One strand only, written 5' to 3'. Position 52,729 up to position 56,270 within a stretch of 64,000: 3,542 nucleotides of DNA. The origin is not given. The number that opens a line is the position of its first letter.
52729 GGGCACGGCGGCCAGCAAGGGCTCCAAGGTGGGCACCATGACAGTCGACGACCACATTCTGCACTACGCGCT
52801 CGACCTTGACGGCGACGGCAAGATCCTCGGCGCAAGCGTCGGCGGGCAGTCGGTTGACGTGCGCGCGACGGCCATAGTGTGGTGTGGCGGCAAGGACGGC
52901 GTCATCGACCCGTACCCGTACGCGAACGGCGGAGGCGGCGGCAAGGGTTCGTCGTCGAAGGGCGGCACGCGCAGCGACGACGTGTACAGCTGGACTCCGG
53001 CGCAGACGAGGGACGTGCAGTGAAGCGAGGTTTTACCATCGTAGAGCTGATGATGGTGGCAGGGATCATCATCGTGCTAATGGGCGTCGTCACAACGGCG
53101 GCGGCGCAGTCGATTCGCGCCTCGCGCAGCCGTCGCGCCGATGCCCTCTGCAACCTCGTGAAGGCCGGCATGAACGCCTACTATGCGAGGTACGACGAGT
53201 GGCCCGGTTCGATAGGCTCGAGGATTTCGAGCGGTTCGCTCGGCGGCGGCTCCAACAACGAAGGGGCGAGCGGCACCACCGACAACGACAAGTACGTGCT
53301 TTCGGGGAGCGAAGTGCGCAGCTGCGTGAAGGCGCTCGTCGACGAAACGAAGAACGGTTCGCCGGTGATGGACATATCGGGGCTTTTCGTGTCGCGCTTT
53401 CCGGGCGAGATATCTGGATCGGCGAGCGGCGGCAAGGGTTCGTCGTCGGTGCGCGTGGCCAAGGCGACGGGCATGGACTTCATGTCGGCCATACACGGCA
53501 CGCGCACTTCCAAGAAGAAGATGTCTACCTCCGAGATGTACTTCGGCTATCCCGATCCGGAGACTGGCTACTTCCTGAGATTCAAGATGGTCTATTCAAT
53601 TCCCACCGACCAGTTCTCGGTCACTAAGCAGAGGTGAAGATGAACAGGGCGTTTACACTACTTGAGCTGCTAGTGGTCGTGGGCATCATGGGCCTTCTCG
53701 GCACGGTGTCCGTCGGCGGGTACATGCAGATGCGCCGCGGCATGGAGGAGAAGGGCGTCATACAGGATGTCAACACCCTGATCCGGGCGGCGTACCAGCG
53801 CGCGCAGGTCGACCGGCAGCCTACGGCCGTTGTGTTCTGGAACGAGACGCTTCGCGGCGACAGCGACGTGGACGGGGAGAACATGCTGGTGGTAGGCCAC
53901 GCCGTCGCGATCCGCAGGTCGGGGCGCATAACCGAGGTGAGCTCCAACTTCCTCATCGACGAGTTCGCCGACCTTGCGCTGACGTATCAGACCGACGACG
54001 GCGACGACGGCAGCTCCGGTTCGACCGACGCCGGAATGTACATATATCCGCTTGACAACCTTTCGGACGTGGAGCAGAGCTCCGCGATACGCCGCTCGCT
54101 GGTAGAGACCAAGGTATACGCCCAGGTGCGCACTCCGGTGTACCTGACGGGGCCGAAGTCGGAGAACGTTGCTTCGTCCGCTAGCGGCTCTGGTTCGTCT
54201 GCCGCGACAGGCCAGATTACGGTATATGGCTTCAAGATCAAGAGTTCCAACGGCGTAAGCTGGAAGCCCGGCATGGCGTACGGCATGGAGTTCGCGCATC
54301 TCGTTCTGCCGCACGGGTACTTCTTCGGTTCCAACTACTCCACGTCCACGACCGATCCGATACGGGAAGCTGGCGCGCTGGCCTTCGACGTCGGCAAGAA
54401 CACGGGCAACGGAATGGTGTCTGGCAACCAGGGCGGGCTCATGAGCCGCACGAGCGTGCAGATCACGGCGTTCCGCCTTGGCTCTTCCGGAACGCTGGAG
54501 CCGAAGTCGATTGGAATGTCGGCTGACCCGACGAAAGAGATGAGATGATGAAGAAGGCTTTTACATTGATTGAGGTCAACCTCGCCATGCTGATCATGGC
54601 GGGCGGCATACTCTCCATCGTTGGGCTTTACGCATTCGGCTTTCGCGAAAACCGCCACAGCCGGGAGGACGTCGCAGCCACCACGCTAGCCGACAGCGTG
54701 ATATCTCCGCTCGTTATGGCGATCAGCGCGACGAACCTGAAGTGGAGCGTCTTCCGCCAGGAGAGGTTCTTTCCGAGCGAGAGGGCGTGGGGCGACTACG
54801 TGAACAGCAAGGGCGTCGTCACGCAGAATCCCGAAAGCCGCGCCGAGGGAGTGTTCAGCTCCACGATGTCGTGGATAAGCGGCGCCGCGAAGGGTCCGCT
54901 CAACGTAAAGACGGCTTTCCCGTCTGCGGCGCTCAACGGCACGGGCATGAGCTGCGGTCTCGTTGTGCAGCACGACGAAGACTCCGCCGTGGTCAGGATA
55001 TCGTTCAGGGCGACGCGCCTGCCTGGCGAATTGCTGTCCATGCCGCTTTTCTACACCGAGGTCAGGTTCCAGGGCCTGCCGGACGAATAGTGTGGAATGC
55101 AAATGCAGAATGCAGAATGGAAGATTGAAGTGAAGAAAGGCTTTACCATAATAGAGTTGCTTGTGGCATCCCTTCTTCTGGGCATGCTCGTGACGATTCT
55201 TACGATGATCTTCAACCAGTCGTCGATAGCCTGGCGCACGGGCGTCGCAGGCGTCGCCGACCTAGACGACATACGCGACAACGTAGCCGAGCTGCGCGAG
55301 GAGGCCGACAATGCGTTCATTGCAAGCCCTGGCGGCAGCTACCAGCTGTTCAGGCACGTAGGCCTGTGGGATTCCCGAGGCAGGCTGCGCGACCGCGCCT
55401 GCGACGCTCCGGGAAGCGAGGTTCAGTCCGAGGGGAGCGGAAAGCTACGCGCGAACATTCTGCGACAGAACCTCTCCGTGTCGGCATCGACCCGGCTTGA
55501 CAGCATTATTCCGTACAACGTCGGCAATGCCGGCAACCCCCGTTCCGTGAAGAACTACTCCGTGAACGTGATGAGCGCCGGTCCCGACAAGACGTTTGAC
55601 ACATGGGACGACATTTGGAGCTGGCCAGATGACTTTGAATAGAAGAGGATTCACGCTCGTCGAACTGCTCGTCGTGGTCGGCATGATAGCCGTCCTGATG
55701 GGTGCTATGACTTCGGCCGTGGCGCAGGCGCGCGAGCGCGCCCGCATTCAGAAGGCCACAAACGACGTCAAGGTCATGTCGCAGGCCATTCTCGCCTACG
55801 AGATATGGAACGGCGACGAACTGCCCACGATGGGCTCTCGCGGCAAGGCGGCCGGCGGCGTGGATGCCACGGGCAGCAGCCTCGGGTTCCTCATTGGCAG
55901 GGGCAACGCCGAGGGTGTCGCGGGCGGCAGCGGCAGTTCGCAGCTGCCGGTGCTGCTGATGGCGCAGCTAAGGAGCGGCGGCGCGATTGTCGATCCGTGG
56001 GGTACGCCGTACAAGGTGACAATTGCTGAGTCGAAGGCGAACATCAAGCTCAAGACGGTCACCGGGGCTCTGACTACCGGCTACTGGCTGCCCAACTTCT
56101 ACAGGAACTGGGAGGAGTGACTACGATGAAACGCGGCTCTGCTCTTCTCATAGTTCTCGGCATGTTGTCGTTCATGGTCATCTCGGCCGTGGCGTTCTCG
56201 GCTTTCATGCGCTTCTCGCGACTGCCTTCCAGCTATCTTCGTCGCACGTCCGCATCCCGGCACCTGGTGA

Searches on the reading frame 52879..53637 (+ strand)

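Call 53: search_protein_families(library=pfam, proteins=[window:52879-53637:+], max_evalue=0.001)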
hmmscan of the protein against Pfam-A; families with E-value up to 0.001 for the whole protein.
window:52879-53637:+ (252 aa): 0 families

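Call 86: search_protein_families(library=ncbifam, proteins=[window:52879-53637:+], max_evalue=0.001)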
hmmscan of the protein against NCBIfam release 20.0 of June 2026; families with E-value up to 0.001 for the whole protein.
window:52879-53637:+ (252 aa): 2 families
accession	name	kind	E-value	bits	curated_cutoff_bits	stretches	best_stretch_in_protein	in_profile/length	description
TIGR01708.2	typeII_sec_gspH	equivalog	2.6e-05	24.3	80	1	50-88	2-37/169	type II secretion system minor pseudopilin GspH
TIGR02596.1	TIGR02596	subfamily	6.7e-05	23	70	1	52-84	1-33/196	Verru_Chthon cassette protein D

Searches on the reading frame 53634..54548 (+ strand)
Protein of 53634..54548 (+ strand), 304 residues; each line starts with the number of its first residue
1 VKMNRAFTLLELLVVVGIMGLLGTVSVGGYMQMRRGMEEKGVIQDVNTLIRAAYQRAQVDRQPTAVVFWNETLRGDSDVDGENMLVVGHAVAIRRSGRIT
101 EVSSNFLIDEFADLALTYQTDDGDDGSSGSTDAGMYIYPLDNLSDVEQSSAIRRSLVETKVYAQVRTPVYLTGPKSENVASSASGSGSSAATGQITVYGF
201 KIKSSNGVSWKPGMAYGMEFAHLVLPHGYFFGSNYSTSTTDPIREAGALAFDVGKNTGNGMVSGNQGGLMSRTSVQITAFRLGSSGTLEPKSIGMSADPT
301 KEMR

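Call 53: search_protein_families(library=pfam, proteins=[window:53634-54548:+], max_evalue=0.001)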
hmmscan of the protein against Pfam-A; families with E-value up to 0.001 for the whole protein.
window:53634-54548:+ (304 aa): 1 family
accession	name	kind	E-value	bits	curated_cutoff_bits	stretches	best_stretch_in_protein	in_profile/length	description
PF07963.17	N_methyl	-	2.6e-05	24.1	21.2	1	1-25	1-25/27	Prokaryotic N-terminal methylation motif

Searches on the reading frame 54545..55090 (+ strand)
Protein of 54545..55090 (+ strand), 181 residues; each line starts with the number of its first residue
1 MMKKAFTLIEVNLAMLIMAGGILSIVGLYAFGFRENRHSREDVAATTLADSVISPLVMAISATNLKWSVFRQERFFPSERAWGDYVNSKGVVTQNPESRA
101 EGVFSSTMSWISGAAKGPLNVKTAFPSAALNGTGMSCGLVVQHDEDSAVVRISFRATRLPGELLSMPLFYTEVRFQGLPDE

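Call 95: search_protein_families(library=pfam, proteins=[window:54545-55090:+], max_evalue=0.01)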
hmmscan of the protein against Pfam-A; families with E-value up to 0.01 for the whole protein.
window:54545-55090:+ (181 aa): 1 family
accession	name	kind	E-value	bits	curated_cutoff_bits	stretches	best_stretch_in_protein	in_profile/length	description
PF07963.17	N_methyl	-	0.0066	16.4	21.2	1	3-19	4-20/27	Prokaryotic N-terminal methylation motif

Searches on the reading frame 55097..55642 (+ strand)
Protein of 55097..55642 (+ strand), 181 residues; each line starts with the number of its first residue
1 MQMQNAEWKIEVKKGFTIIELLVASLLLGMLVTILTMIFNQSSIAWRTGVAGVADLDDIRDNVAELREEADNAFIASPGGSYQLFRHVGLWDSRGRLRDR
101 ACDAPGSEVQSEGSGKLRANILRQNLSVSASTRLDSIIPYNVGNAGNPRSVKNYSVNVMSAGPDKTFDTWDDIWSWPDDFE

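Call 95: search_protein_families(library=pfam, proteins=[window:55097-55642:+], max_evalue=0.01)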
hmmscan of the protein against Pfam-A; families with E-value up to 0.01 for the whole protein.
window:55097-55642:+ (181 aa): 1 family
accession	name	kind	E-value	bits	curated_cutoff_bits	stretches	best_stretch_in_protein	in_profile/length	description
PF07963.17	N_methyl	-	7.1e-05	22.7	21.2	1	13-35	4-26/27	Prokaryotic N-terminal methylation motif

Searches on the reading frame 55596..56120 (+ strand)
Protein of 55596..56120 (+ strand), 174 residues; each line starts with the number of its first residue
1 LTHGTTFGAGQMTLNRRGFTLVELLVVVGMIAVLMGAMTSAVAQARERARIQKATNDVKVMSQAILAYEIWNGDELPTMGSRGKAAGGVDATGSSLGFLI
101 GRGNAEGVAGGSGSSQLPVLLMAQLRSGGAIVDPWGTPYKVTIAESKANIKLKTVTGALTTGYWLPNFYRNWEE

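Call 95: search_protein_families(library=pfam, proteins=[window:55596-56120:+], max_evalue=0.01)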
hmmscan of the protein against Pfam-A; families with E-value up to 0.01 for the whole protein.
window:55596-56120:+ (174 aa): 2 families
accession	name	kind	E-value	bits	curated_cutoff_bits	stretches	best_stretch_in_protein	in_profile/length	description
PF07963.17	N_methyl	-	8.4e-07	28.8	21.2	1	15-38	3-26/27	Prokaryotic N-terminal methylation motif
PF08334.16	T2SSG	-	0.0066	16.9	21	0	42-74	2-34/108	Type II secretion system (T2SS), protein G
